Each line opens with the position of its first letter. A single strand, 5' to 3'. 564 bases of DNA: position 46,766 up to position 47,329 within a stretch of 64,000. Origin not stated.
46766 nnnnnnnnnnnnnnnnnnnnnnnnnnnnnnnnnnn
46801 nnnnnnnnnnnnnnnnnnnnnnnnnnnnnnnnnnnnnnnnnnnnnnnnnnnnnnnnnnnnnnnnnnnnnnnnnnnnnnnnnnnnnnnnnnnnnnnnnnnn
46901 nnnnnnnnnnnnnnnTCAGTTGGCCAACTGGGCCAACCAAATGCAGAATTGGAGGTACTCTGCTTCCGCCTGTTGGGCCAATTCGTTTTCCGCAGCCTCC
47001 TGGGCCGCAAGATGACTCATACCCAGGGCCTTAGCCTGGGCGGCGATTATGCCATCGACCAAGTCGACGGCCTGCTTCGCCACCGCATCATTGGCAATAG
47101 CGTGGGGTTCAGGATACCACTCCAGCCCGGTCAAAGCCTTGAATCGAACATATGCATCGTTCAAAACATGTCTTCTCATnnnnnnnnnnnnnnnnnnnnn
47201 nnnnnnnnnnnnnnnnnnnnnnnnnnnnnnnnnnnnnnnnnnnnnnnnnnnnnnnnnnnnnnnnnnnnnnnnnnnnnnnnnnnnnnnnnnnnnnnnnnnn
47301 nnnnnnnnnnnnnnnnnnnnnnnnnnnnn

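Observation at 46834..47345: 0.5-kb GC-rich mini-island abutting tRNA-Val, encoding two tiny strong-SD proteins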

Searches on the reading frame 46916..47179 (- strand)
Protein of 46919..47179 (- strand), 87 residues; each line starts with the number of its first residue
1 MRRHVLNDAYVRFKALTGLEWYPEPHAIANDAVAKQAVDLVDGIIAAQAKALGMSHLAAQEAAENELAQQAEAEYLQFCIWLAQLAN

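Call 6: search_protein_families(library=pfam, proteins=[window:46919-47179:-], max_evalue=10)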
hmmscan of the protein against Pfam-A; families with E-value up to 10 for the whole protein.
seq(87 aa): 0 families

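Call 7: find_homologous_proteins(query=window:46919-47179:-, max_evalue=1)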
Query seq(87 aa) (87 aa): 2 proteins with E <= 1 among 5 candidates.
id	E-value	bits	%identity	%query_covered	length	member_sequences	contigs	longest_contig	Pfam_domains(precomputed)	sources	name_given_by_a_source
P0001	6.3e-45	168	99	94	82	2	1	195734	-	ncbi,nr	ncbi:MAG: hypothetical protein RB292_03865 [Patescibacteria group bacterium]|nr:hypothetical protein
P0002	6.0e-35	136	76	100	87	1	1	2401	-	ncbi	-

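Call 9: find_encoding_contigs(protein=P0002, flank=5000)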
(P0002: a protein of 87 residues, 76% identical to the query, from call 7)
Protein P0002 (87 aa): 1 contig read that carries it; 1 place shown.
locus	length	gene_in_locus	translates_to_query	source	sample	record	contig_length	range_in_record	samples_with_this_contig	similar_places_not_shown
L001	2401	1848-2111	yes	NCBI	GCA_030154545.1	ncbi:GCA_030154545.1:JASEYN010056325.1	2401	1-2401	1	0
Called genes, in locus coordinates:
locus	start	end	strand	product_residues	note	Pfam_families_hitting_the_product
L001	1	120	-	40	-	?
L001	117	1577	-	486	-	PF26128:Gad2 (weak), PF01743:PolyA_pol, PF01966:HD (faint), PF12627:PolyA_pol_RNAbd (weak), PF13735:tRNA_NucTran2_2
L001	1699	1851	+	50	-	-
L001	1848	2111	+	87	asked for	-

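Call 10: find_encoding_contigs(protein=P0001, flank=10000)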
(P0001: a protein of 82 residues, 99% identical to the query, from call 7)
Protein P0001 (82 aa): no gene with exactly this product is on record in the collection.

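Call 23: find_related_loci(query=A2, collection=genome_contigs, flank=5000)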
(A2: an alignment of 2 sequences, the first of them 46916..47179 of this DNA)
Query A2 (87 aa) in genome_contigs; peptide patterns used: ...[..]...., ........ (x = any residue, [..] = any of these).
129 stretches matched a pattern; 1 encode a relative of the query (tblastn E <= 1e-3); 1 distinct loci.
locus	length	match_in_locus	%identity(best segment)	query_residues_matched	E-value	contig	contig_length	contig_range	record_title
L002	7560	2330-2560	42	6-82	1e-18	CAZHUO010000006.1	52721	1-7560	MAG TPA_asm: uncultured Gammaproteobacteria bacterium isolate SRP263991_co5_609 genome assembly, contig: NODE_1362_lengt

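Call 31: search_protein_representatives(alignment_id=A2)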
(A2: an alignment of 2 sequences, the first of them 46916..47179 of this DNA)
Query: 2 sequences, 87 profile positions. Proteins with E-value up to 0.001 (for the whole library): 18; up to 1e-10: 8; up to 1e-30: 1. The best 18 are listed.
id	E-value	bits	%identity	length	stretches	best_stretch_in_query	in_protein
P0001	2.2e-47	175.2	-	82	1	6-87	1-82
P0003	1.4e-19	86.0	-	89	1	5-83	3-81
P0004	1.0e-17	80.1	-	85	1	4-83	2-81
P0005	6.8e-15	71.0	-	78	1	16-84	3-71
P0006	9.3e-13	64.2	-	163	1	6-84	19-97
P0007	1.6e-11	60.2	-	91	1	4-84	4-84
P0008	2.8e-11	59.4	-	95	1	6-73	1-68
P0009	7.6e-11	58.1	-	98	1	6-79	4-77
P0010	1.8e-10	56.9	-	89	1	3-83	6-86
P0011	5.9e-10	55.2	-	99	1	5-85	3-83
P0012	1.1e-08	51.1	-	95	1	4-84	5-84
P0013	1.2e-07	47.9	-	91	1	5-82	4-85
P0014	6.3e-06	42.3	-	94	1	6-82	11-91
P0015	8.7e-06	41.9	-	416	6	3-65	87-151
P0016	9.3e-06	41.8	-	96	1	2-85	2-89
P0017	4.9e-05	39.5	-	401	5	10-54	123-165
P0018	4.0e-04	36.5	-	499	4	8-55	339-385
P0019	7.4e-04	35.7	-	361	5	3-52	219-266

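Call 35: find_homologous_proteins(query=A4, max_evalue=0.01)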
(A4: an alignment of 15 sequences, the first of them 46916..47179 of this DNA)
Query A4 (15 sequences) (87 aa, profile of the alignment): 11 proteins with E <= 0.01 among 480 candidates.
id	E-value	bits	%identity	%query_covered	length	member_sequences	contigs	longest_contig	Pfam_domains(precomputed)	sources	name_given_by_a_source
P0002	3.5e-31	125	76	100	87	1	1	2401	-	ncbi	-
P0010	1.0e-30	124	32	98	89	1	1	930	-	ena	-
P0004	7.8e-30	121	45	89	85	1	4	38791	-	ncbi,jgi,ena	-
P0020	7.4e-29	118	47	93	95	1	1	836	-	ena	-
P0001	2.1e-28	116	99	94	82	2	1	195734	-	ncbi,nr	ncbi:MAG: hypothetical protein RB292_03865 [Patescibacteria group bacterium]|nr:hypothetical protein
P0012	1.2e-26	111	35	93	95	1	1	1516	-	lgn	-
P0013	1.7e-26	110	36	80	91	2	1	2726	-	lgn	-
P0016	8.5e-25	105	32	93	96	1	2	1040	-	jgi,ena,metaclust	metaclust:\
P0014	2.0e-24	104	34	79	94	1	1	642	-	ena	-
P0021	6.5e-23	99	39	91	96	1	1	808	-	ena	-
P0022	9.1e-10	57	39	53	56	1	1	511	-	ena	-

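Call 37: search_solved_structures(query=A4, max_evalue=10, show_alignments=3)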
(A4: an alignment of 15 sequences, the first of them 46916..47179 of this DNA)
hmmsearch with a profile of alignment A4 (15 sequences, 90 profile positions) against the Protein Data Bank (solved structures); distinct sequences matched with E-value up to 10: 6.
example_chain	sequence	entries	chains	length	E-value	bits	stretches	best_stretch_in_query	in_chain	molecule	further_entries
4y6c_A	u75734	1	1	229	2.1e-09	40.9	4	27-56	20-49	ANSERINA PUTATIVE KINESIN LIGHT chain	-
4y6w_A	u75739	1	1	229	3.6e-09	40.1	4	27-56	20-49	NaB(AB)3ACb - light chain TPR-like repeats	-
7pzy_z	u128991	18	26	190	0.041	17.5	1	20-52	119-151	Ribosomal protein L19 | 60S ribosomal protein L19-A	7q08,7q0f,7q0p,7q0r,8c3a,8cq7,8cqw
4ynl_B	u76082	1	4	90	0.46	14.2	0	52-87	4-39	Heterocyst differentiation control protein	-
4ryb_A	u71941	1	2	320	0.79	13.4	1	12-73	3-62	3-oxoacyl-[acyl-carrier-protein] synthase 3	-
8tn1_A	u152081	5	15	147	0.84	13.3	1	31-85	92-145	De novo designed 4 helix bundles | De novo designed protein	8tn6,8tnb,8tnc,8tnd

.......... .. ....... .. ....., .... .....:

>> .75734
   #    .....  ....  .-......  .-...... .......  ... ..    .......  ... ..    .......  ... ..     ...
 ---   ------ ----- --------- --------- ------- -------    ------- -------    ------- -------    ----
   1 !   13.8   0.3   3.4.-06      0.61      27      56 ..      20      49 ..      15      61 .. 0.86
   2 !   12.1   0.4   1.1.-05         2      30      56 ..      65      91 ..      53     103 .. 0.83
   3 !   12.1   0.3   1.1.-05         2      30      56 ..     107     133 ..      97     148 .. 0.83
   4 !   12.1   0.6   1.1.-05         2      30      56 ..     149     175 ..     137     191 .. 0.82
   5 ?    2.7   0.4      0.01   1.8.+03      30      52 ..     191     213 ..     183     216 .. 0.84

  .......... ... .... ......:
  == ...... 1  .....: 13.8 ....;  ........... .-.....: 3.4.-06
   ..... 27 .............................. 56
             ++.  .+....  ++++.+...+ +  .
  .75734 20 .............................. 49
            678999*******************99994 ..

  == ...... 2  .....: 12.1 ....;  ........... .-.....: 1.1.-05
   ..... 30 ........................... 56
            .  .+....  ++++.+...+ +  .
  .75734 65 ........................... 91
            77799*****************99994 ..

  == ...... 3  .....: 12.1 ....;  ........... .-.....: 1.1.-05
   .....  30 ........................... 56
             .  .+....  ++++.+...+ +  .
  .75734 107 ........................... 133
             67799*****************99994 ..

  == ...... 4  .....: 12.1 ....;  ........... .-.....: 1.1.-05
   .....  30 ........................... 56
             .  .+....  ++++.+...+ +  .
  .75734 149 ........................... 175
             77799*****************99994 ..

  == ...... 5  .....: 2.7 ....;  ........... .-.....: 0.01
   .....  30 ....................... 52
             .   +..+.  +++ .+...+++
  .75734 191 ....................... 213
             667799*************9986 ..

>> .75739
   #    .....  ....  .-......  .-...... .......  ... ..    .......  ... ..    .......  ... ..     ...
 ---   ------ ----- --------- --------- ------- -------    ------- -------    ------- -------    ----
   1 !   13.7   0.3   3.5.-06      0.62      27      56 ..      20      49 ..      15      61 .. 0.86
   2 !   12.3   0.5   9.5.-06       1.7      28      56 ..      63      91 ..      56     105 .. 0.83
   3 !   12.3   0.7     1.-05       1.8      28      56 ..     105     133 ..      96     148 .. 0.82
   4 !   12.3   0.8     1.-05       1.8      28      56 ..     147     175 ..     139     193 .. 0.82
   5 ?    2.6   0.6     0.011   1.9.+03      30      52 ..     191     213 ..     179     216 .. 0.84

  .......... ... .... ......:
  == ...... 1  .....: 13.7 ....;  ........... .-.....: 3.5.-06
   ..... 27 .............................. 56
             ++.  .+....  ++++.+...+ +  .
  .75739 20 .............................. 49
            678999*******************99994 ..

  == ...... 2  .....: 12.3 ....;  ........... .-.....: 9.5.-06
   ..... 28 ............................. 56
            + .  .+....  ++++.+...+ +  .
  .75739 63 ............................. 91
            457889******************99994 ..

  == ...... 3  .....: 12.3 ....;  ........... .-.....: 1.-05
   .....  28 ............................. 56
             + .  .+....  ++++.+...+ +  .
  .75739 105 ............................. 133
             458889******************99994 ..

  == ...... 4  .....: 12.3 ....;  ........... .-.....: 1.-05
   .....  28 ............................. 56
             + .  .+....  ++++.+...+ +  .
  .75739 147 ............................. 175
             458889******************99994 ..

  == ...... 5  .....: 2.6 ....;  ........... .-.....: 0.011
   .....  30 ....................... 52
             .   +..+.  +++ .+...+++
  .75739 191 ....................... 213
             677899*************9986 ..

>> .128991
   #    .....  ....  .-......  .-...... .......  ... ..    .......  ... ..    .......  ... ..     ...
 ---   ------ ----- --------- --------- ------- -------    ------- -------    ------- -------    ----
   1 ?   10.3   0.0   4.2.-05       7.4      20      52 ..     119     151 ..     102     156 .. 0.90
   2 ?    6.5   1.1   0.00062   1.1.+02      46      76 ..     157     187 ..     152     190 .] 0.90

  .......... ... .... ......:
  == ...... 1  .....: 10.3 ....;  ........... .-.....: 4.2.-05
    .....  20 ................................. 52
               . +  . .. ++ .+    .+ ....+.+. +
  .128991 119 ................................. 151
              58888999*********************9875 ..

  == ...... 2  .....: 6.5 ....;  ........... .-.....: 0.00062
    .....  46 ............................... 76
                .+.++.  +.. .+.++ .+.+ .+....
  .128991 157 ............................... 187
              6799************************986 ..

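Call 38: search_protein_families(library=pfam, alignment_id=A4, max_evalue=10)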
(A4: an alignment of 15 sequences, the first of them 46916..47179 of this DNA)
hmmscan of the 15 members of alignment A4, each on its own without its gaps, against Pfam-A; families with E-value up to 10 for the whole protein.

A. member 1, window:46916-47179:- (87 aa): 0 families

B. families by the number of members that match (of 15 scanned): 3 families
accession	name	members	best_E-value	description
PF01850.27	PIN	1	0.082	PIN domain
PF07082.17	DUF1350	1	0.14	Protein of unknown function (DUF1350)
PF11550.13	IglC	1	0.15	Intracellular growth locus C protein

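Call 39: find_encoding_contigs(protein=P0004, flank=6000, max_places=4)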
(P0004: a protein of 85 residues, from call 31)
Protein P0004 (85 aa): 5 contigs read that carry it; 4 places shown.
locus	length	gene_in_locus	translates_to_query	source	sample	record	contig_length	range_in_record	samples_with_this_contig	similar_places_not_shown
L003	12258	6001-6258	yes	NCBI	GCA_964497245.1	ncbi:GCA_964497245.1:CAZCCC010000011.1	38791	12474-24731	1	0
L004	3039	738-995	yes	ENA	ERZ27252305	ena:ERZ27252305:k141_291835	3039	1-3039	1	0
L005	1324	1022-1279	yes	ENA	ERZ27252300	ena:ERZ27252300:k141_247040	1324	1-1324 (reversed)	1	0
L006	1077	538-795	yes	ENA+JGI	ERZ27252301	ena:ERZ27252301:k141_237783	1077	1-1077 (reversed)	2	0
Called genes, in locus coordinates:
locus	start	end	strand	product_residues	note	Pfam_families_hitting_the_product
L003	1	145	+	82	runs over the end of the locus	-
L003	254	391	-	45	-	-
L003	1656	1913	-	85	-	-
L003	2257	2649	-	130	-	PF01245:Ribosomal_L19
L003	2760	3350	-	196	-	PF00625:Guanylate_kin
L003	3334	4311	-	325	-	PF01479:S4, PF00849:PseudoU_synth_2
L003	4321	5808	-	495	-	PF26128:Gad2 (weak), PF01743:PolyA_pol, PF01966:HD (faint), PF13735:tRNA_NucTran2_2 (weak)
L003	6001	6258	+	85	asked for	-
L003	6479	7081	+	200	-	-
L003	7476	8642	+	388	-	PF00586:AIRS (weak), PF02769:AIRS_C (faint)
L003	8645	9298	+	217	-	PF00551:Formyl_trans_N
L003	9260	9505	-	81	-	-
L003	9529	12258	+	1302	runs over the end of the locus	PF18076:FGAR-AT_N, PF18072:FGAR-AT_linker, PF02769:AIRS_C, PF22689:FGAR-AT_PurM_N-like, PF02769:AIRS_C, PF13507:GATase_5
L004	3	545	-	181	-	?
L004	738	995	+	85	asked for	-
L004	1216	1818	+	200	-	-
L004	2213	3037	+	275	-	?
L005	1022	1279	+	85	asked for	-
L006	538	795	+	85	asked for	-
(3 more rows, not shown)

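Call 40: find_encoding_contigs(protein=P0013, flank=3000, max_places=2)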
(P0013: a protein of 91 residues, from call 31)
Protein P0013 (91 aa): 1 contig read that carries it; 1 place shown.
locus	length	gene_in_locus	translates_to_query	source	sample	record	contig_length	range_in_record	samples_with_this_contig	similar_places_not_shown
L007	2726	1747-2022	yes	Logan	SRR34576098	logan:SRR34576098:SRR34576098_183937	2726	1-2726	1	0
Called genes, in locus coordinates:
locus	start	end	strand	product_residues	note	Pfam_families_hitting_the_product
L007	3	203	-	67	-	?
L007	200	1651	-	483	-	PF26128:Gad2 (weak), PF01743:PolyA_pol, PF01966:HD (weak), PF13735:tRNA_NucTran2_2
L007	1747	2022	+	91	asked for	-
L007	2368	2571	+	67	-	-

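Call 41: find_encoding_contigs(protein=P0012, flank=3000, max_places=2)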
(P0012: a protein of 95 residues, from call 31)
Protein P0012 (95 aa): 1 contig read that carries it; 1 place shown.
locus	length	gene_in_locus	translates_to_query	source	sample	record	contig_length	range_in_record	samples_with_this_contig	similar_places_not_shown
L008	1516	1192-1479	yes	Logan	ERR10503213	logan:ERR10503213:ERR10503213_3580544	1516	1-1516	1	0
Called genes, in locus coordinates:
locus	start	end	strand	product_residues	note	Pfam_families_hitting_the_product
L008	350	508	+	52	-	-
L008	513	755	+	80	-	-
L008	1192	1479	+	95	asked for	-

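Call 42: find_encoding_contigs(protein=P0016, flank=3000, max_places=2)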
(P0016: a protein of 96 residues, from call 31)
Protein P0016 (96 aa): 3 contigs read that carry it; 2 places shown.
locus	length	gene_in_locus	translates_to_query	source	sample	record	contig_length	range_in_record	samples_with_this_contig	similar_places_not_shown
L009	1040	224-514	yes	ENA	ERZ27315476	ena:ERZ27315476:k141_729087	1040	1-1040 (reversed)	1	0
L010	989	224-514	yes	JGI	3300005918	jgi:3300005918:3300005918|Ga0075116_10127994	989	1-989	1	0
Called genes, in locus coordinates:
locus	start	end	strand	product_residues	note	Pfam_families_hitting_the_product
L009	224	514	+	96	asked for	-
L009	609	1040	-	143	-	?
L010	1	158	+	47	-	?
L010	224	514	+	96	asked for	-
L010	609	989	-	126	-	?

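Call 43: find_encoding_contigs(protein=P0010, flank=3000, max_places=2)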
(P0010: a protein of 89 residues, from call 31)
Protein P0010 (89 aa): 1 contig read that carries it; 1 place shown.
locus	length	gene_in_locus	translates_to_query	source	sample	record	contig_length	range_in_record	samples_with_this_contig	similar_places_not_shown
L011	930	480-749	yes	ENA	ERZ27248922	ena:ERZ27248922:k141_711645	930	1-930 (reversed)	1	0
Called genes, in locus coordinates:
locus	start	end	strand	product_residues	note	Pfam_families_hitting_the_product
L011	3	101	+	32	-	?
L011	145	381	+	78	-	-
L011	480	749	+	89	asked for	-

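Call 44: predict_structure(alignment_id=A4)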
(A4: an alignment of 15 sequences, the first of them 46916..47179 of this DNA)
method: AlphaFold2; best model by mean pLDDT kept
length: 87 residues; sequences in the alignment: 15
mean_pLDDT: 94.3   pTM: 0.85
mean pLDDT of the five models: 94.3, 93.7, 93.5, 93.3, 92.9
residues with pLDDT >= 90: 73; 70-90: 13; 50-70: 1; < 50: 0
segments of 3 or more residues with pLDDT < 50: none
pLDDT, mean of each block of 10 residues (from residue 1): 90 95 85 95 98 97 97 98 93
secondary structure, 60 per line:
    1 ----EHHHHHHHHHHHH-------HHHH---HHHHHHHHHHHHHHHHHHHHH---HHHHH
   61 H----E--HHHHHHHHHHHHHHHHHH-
elements in order: H6-17 H25-28 H32-52 H56-61 H69-86

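Call 49: fold_search(model_id=the predicted structure, library=pdb)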
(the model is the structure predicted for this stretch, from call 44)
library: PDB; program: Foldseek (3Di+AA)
matches with E <= 10: 33; with E <= 0.001: 0
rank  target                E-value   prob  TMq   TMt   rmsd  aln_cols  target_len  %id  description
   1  8ef9_A                3.3e+00  0.03  0.19  0.06  10.8        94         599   21  Structure of Lates calcarifer DNA polymerase theta polymerase domain with long duplex DNA, complex Ia (released 2022-12-14)
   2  8oop_J                4.0e+00  0.03  0.24  0.06  10.8        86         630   17  CryoEM Structure INO80core Hexasome complex composite model state2 (released 2023-07-26)
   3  1vra_A                4.2e+00  0.06  0.28  0.14  10.3        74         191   12  Crystal structure of Arginine biosynthesis bifunctional protein argJ (10175521) from Bacillus halodurans at 2.00 A res (released 2005-04-12)
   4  1ez3_A                5.1e+00  0.04  0.27  0.19  13.7        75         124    9  CRYSTAL STRUCTURE OF THE NEURONAL T-SNARE SYNTAXIN-1A (released 2000-06-07)
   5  7ea5_D                5.4e+00  0.03  0.29  0.27  13.8        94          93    8  Yeast Set2 bound to a nucleosome containing oncohistone mutations (released 2021-07-14)
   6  1rjd_B                5.8e+00  0.06  0.34  0.13   9.0        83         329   12  Structure of PPM1, a leucine carboxy methyltransferase involved in the regulation of protein phosphatase 2A activity (released 2003-12-02)
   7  1bh8_B                6.1e+00  0.05  0.29  0.29  10.1        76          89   13  HTAFII18/HTAFII28 HETERODIMER CRYSTAL STRUCTURE (released 1999-06-22)
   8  8zzo_MODEL_1_A        6.1e+00  0.03  0.27  0.08  16.1        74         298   16  Structural Model of Ghrelin Bound to its G Protein-Coupled Receptor (released 2019-02-06)
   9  8e23_A                6.5e+00  0.03  0.21  0.04  11.7        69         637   17  Human DNA polymerase theta in complex with allosteric inhibitor (released 2022-09-28)
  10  4ktq_A                7.0e+00  0.02  0.21  0.05  10.7        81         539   11  BINARY COMPLEX OF THE LARGE FRAGMENT OF DNA POLYMERASE I FROM T. AQUATICUS BOUND TO A PRIMER/TEMPLATE DNA (released 1999-01-13)
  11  7nco_A                7.0e+00  0.02  0.23  0.12  11.0       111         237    7  Glutathione-S-transferase GliG mutant K127R (released 2021-05-12)
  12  7ncl_A                7.0e+00  0.02  0.23  0.12  11.0       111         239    7  Glutathione-S-transferase GliG mutant E82Q (released 2021-05-12)
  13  3daf                  7.4e+00  0.04  0.28  0.10   3.6        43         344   21  The crystal structure of [Fe]-hydrogenase holoenzyme (HMD) from METHANOCALDOCOCCUS JANNASCHII cocrystallized with cyanid (released 2008-12-09)
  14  2apl                  7.4e+00  0.03  0.25  0.17   7.6        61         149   20  Crystal structure of protein PG0816 from Porphyromonas gingivalis (released 2005-09-27)
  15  8efk_A                7.4e+00  0.02  0.21  0.05  11.1        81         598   18  Structure of Lates calcarifer DNA polymerase theta polymerase domain with hairpin DNA (released 2022-12-14)
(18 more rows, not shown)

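Call 54: search_protein_families(library=phrogs, proteins=[window:46919-47179:-, P0006, P0004, P0013], max_evalue=1)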
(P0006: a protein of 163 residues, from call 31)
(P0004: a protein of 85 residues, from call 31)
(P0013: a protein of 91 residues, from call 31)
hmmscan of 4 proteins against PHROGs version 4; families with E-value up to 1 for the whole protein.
seq(87 aa): 1 family
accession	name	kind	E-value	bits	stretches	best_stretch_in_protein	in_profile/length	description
phrog_29813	-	unknown function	0.075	13.8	1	2-38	15-51/160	-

P0006 (163 aa): 2 families
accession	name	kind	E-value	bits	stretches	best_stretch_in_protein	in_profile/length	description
phrog_10714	-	unknown function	0.006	17.8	1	120-151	71-103/109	-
phrog_12675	-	unknown function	0.36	11.9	1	29-66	32-62/72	-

P0004 (85 aa): 0 families

P0013 (91 aa): 1 family
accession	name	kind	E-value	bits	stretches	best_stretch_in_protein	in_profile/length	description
phrog_30583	-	unknown function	0.015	16.2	1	36-68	5-37/182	-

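Call 55: search_protein_families(library=ncbifam, proteins=[window:46919-47179:-, P0006, P0004, P0013], max_evalue=1)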
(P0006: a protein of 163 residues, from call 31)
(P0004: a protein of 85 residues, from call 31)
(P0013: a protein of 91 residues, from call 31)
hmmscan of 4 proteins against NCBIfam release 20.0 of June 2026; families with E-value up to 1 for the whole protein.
seq(87 aa): 0 families

P0006 (163 aa): 5 families
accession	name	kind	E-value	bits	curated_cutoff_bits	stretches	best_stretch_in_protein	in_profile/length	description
NF011149.0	PRK14559.1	equivalog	0.029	13.1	374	1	103-147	7-51/642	serine/threonine phosphatase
NF033497.1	rubre_like_arch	subfamily_domain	0.04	13.6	32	1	125-144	3-23/34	rubrerythrin-like domain-containing protein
NF011302.0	PRK14714.1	equivalog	0.095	10.2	1791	1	109-155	679-728/1350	DNA-directed DNA polymerase II large subunit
NF003103.0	PRK04023.1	equivalog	0.14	9.7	1269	1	110-155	630-673/1125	DNA polymerase II large subunit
NF041664.1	RNAP_arch_Epp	equivalog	0.8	9.7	50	1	113-129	3-19/57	transcription elongation factor subunit Spt4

P0004 (85 aa): 0 families

P0013 (91 aa): 0 families
